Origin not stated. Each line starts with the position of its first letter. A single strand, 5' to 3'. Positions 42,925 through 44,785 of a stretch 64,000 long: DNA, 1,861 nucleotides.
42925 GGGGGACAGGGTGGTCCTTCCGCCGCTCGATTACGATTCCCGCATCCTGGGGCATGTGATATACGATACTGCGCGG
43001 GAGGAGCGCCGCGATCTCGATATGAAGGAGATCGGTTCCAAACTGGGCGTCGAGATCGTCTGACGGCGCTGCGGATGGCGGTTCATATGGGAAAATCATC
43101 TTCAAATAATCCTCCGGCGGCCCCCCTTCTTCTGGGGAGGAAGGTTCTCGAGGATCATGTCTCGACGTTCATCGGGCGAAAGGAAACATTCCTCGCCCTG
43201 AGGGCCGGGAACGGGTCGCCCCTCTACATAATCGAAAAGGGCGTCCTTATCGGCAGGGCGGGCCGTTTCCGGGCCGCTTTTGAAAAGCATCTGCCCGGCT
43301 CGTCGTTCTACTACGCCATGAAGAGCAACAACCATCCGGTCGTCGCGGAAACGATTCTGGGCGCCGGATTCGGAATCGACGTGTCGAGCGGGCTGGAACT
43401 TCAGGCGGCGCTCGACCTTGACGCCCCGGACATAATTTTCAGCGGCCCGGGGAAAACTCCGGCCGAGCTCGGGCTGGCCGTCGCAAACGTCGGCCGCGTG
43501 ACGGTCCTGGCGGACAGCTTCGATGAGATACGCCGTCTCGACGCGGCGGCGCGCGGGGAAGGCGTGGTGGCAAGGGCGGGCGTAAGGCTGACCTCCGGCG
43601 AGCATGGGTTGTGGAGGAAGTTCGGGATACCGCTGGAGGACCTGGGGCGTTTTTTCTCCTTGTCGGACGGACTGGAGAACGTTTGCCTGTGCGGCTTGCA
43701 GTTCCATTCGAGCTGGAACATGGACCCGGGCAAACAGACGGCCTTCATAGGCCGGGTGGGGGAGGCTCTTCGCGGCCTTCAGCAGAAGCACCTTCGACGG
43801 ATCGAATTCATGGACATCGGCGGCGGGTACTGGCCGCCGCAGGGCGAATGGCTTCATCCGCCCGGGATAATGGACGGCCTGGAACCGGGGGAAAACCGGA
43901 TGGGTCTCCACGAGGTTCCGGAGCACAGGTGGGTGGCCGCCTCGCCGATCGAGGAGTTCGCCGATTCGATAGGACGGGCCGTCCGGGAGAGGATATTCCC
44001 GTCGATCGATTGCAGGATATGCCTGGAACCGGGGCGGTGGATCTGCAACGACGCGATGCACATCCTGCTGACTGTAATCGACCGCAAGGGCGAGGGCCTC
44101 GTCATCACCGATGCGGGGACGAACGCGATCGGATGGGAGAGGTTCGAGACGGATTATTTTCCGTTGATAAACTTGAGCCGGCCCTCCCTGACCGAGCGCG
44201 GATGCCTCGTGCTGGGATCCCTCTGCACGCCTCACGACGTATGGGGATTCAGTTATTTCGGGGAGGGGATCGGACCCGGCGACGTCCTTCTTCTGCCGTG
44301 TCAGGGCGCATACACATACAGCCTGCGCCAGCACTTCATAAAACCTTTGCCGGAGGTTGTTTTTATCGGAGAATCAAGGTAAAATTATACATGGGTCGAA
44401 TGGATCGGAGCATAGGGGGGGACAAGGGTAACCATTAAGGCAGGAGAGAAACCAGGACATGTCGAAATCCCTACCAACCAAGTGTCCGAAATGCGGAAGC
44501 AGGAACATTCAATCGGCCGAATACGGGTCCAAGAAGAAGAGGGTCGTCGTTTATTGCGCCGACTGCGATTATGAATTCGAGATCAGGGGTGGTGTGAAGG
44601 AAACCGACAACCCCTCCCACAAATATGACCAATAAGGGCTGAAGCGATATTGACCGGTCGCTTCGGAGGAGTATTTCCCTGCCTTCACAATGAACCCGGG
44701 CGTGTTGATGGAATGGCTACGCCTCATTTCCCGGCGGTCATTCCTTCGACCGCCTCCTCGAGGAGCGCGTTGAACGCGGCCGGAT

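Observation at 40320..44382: Compact operon: pyruvoyl (SpeH/AdoMetDC-like) decarboxylase, FemAB/CelD-like GNAT, ATP-grasp ligase and fold-III PLP decarboxylase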

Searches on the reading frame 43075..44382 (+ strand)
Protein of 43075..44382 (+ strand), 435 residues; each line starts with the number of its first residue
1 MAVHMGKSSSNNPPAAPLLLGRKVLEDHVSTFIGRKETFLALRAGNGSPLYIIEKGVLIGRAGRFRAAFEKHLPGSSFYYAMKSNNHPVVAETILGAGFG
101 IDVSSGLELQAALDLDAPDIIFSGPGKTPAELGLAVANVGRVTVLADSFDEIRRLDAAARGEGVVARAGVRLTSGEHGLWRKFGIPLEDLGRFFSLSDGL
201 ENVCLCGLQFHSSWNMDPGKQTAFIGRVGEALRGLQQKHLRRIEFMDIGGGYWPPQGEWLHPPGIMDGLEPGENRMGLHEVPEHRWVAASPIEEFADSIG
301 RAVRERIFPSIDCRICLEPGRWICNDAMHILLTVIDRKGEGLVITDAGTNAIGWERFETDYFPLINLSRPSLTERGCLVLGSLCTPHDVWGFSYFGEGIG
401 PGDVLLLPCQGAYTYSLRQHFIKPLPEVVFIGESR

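Call 5: search_protein_families(library=pfam, proteins=[window:43075-44382:+], max_evalue=0.01)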
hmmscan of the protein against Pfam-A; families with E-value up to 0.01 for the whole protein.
window:43075-44382:+ (435 aa): 3 families
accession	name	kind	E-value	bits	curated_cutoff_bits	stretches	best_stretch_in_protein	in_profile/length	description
PF02784.22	Orn_Arg_deC_N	-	1.1e-21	77.8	23.4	1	68-252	10-201/247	Pyridoxal-dependent decarboxylase, pyridoxal binding domain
PF01168.26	Ala_racemase_N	-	2.4e-05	24.6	24.1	1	71-241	15-186/220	Alanine racemase, N-terminal domain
PF00278.28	Orn_DAP_Arg_deC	-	0.00058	20.5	23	1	322-409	2-93/95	Pyridoxal-dependent decarboxylase, C-terminal sheet domain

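Call 6: search_protein_families(library=ncbifam, proteins=[window:43075-44382:+], max_evalue=0.01)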
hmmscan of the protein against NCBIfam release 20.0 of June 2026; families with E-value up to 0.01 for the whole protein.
window:43075-44382:+ (435 aa): 5 families
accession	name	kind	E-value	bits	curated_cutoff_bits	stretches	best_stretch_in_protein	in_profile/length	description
TIGR01048.1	lysA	equivalog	4e-31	108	297.9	2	37-251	14-237/417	diaminopimelate decarboxylase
TIGR03099.1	dCO2ase_PEP1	hypoth_equivalog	1.2e-21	77.2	478.45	2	39-173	17-147/398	pyridoxal-dependent decarboxylase, exosortase A system-associated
NF041039.1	FslC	exception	1.4e-19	70.3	500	2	46-251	26-240/418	rhizoferrin biosystnesis N-citrylornithine decarboxylase FslC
NF006515.0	PRK08961.1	equivalog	1.4e-17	62.9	802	2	38-252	494-706/861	bifunctional aspartate kinase/diaminopimelate decarboxylase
NF052544.1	OrLyDeCDokD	equivalog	7.1e-08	31.5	700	1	44-172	38-166/461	ornithine/lysine decarboxylase DokD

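Call 21: search_solved_structures(query=window:43087-44382:+, max_evalue=0.0001)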
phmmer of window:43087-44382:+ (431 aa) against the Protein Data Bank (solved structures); distinct sequences matched with E-value up to 0.0001: 40.
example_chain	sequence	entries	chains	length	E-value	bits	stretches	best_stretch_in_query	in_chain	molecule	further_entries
7kh2_A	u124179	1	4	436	6.4e-23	84.6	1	42-429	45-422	N-citrylornithine decarboxylase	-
6knh_A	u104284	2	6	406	5.1e-18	68.5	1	69-248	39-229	Probable diaminopimelate decarboxylase protein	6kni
6knk_A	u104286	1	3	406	3.5e-17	65.7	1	69-248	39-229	Probable diaminopimelate decarboxylase protein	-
2j66_A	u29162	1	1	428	7.8e-17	64.6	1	60-173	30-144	BTRK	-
7ru7_A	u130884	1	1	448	8.9e-17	64.4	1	59-172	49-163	L-glutamyl-[BtrI acyl-carrier protein] decarboxylase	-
2p3e_A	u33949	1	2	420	9.8e-17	64.3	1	41-248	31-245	Diaminopimelate decarboxylase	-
2yxx_A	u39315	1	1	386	2.7e-16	62.8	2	42-248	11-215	Diaminopimelate decarboxylase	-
9fos_A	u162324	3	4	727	7.4e-15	58.1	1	44-248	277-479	ornithine decarboxylase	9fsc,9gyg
2plj_A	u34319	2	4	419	8.5e-15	57.9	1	43-248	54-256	lysine/ornithine decarboxylase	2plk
5gjm_A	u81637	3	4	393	1.1e-14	57.5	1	65-256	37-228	Lysine/ornithine decarboxylase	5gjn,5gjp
5gjo_A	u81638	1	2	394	2.5e-14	56.3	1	65-252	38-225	Lysine/ornithine decarboxylase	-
1hkv_A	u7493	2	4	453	2e-12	50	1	37-179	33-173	DIAMINOPIMELATE DECARBOXYLASE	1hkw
2o0t_A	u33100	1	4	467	2.2e-12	49.9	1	37-179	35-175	Diaminopimelate decarboxylase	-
3vab_A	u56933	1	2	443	2.7e-12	49.6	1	41-253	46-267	Diaminopimelate decarboxylase 1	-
4aib_A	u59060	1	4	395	9.2e-12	47.9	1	65-248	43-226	ORNITHINE DECARBOXYLASE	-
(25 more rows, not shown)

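Call 34: search_solved_structures(query=window:43087-44382:+, max_evalue=1e-16, show_alignments=5)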
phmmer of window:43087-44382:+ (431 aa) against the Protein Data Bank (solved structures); distinct sequences matched with E-value up to 1e-16: 6.
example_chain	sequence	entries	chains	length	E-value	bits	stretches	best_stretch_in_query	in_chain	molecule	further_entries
7kh2_A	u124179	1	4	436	6.4e-23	84.6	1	42-429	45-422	N-citrylornithine decarboxylase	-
6knh_A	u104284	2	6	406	5.1e-18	68.5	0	69-248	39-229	Probable diaminopimelate decarboxylase protein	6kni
6knk_A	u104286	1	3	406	3.5e-17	65.7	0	69-248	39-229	Probable diaminopimelate decarboxylase protein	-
2j66_A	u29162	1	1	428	7.8e-17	64.6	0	60-173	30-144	BTRK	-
7ru7_A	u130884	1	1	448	8.9e-17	64.4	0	59-172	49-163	L-glutamyl-[BtrI acyl-carrier protein] decarboxylase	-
2p3e_A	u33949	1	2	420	9.8e-17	64.3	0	41-248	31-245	Diaminopimelate decarboxylase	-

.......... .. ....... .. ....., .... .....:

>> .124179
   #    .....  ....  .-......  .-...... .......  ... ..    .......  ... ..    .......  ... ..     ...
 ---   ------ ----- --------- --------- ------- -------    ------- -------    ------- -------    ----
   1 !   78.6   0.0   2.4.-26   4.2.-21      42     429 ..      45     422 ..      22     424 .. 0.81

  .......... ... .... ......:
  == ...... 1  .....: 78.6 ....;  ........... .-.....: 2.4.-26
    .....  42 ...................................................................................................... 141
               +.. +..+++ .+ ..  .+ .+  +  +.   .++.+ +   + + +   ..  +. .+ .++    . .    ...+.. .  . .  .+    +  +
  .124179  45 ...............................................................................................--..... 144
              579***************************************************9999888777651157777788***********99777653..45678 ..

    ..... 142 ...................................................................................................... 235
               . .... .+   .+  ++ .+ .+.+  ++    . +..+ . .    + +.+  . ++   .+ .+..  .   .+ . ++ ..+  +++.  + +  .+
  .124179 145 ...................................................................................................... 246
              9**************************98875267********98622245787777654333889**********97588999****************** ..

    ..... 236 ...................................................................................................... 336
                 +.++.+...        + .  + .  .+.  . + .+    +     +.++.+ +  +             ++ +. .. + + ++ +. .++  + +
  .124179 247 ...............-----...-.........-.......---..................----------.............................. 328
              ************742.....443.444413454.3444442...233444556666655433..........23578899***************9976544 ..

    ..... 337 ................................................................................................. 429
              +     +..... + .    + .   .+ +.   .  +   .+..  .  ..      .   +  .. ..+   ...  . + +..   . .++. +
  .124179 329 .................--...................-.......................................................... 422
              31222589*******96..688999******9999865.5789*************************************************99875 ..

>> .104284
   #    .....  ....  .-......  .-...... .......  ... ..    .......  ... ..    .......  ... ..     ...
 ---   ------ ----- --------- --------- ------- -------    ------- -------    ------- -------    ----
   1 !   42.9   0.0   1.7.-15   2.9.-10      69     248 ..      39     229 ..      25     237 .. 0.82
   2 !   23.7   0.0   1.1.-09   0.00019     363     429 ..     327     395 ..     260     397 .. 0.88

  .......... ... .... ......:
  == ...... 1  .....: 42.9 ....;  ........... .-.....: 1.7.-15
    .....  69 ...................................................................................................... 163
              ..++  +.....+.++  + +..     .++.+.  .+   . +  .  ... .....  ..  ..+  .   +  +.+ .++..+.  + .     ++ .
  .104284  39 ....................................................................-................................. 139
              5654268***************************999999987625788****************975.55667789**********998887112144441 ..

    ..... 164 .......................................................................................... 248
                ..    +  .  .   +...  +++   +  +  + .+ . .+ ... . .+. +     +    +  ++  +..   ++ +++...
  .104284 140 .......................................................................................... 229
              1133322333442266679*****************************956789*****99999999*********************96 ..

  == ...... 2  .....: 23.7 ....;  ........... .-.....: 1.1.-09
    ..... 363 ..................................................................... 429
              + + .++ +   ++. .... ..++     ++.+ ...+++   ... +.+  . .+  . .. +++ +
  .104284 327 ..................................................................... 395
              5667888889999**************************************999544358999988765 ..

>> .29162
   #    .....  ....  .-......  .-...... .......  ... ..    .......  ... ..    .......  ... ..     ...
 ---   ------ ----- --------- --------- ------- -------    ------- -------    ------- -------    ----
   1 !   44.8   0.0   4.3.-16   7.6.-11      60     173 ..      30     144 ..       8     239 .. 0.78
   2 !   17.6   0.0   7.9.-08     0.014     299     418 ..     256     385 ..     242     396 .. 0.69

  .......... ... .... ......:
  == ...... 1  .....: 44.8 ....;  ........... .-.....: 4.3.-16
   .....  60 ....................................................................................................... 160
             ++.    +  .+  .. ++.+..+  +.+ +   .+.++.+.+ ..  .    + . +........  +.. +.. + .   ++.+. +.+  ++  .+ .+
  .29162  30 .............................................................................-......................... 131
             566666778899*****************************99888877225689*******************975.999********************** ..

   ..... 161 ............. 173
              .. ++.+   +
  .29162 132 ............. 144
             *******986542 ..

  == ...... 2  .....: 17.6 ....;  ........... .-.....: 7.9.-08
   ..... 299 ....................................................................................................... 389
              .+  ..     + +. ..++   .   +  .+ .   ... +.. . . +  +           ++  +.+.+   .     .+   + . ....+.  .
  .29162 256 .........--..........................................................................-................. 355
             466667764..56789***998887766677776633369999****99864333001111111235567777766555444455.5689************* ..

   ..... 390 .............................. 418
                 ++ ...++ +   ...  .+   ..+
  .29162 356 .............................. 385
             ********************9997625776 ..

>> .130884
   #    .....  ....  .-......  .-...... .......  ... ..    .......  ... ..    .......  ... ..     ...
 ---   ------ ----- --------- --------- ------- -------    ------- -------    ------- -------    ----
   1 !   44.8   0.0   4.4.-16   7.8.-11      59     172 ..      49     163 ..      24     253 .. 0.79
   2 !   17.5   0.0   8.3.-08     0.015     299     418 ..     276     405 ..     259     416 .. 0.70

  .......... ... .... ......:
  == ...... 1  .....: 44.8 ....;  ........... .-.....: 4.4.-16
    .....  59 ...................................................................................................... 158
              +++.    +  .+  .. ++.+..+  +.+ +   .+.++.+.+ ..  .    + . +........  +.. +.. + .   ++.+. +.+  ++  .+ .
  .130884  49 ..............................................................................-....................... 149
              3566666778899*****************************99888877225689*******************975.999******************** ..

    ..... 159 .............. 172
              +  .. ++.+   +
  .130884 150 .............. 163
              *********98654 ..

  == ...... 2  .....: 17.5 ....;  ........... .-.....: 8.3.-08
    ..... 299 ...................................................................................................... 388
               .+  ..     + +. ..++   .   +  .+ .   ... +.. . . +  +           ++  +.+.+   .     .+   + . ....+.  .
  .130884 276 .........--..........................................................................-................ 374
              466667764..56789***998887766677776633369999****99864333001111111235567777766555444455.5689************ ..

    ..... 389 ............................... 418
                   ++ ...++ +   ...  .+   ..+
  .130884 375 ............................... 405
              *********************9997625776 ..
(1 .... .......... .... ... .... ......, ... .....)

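Call 47: search_protein_families(library=padloc, proteins=[window:43087-44382:+], max_evalue=0.01)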
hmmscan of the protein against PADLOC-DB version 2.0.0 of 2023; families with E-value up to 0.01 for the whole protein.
window:43087-44382:+ (431 aa): 0 families

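Call 48: search_protein_families(library=phrogs, proteins=[window:43087-44382:+], max_evalue=0.001)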
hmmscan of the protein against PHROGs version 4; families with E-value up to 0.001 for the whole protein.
window:43087-44382:+ (431 aa): 0 families

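Call 69: search_solved_structures(query=A3, max_evalue=1e-10)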
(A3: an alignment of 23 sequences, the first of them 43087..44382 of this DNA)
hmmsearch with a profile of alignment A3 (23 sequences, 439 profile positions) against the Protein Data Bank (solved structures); distinct sequences matched with E-value up to 1e-10: 46.
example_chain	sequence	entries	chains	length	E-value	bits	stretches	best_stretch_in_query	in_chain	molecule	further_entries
7kh2_A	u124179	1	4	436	9.8e-40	139.7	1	43-438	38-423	N-citrylornithine decarboxylase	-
2p3e_A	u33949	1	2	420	2.6e-35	125.1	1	45-256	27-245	Diaminopimelate decarboxylase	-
6knh_A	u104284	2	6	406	7e-34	120.4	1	47-255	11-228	Probable diaminopimelate decarboxylase protein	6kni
2j66_A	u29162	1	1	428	1.7e-33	119.1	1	45-256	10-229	BTRK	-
7ru7_A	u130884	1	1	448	1.7e-33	119.1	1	44-256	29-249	L-glutamyl-[BtrI acyl-carrier protein] decarboxylase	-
6knk_A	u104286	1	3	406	9.7e-33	116.6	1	47-255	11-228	Probable diaminopimelate decarboxylase protein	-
1twi_A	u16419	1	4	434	2.2e-31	112.2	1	36-255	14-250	Diaminopimelate decarboxylase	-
1tuf_A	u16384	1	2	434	2.3e-31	112.1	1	36-255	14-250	Diaminopimelate decarboxylase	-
2yxx_A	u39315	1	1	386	8.6e-31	110.2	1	46-257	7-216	Diaminopimelate decarboxylase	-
3n2b_A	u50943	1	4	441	1.8e-28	102.6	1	45-255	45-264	Diaminopimelate decarboxylase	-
3c5q_A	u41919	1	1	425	4.8e-27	97.9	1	43-255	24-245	Diaminopimelate decarboxylase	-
2qgh_A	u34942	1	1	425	4.9e-27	97.8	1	43-255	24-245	Diaminopimelate decarboxylase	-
3vab_A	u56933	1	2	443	3.7e-26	94.9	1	45-255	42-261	Diaminopimelate decarboxylase 1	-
4xg1_A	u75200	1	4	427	2.6e-25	92.1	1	45-256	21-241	Diaminopimelate decarboxylase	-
2plj_A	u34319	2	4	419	4.2e-25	91.5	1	45-256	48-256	lysine/ornithine decarboxylase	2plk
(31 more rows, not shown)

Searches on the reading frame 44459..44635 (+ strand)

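Call 47: search_protein_families(library=padloc, proteins=[window:44459-44635:+], max_evalue=0.01)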
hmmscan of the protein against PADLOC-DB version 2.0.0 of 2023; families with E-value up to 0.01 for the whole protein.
window:44459-44635:+ (58 aa): 2 families
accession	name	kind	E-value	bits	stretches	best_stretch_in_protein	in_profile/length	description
PDLC03207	mREase_II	-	0.00044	17.7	1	8-45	33-68/256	Type II methyl-directed restriction enzyme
PDLC01230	Cas12a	-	0.0047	13.1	1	7-41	879-905/934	CAS-V-A; effector__SPE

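Call 48: search_protein_families(library=phrogs, proteins=[window:44459-44635:+], max_evalue=0.001)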
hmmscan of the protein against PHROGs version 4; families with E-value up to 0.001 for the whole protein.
window:44459-44635:+ (58 aa): 5 families
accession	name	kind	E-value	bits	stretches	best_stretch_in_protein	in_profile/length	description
phrog_2945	-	unknown function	4.1e-06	27.5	1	5-39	8-41/68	-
phrog_5516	-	unknown function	2.2e-05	25.4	1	6-52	4-53/90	-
phrog_17723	-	unknown function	0.0001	23.2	1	5-41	3-40/47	-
phrog_5602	-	unknown function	0.0002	22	1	7-43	19-55/60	-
phrog_6504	-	unknown function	0.00044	21.4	1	9-44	10-48/61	-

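Call 64: search_protein_families(library=pfam, proteins=[window:44459-44632:+], max_evalue=0.01)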
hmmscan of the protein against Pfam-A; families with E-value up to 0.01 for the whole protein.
window:44459-44632:+ (58 aa): 6 families
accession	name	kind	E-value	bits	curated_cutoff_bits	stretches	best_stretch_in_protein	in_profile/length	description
PF23451.1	Zn_ribbon_PaaD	-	3e-06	27.2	27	1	5-41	13-50/53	PaaD zinc beta ribbon domain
PF14354.12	Lar_restr_allev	-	1.7e-05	25.4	28.6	1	8-49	5-46/58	Restriction alleviation protein Lar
PF09723.15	Zn_ribbon_8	-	0.00017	22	34.4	0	3-17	23-37/41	Zinc ribbon domain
PF25208.1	DUF7838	-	0.00046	20.5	28.5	1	1-40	1-43/55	Domain of unknown function (DUF7838)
PF05129.18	Zn_ribbon_Elf1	-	0.0031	18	29.8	1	8-43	24-59/79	Transcription elongation factor Elf1 like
PF06044.18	DpnI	-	0.0051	16.9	26.7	1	8-44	33-67/183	Dam-replacing family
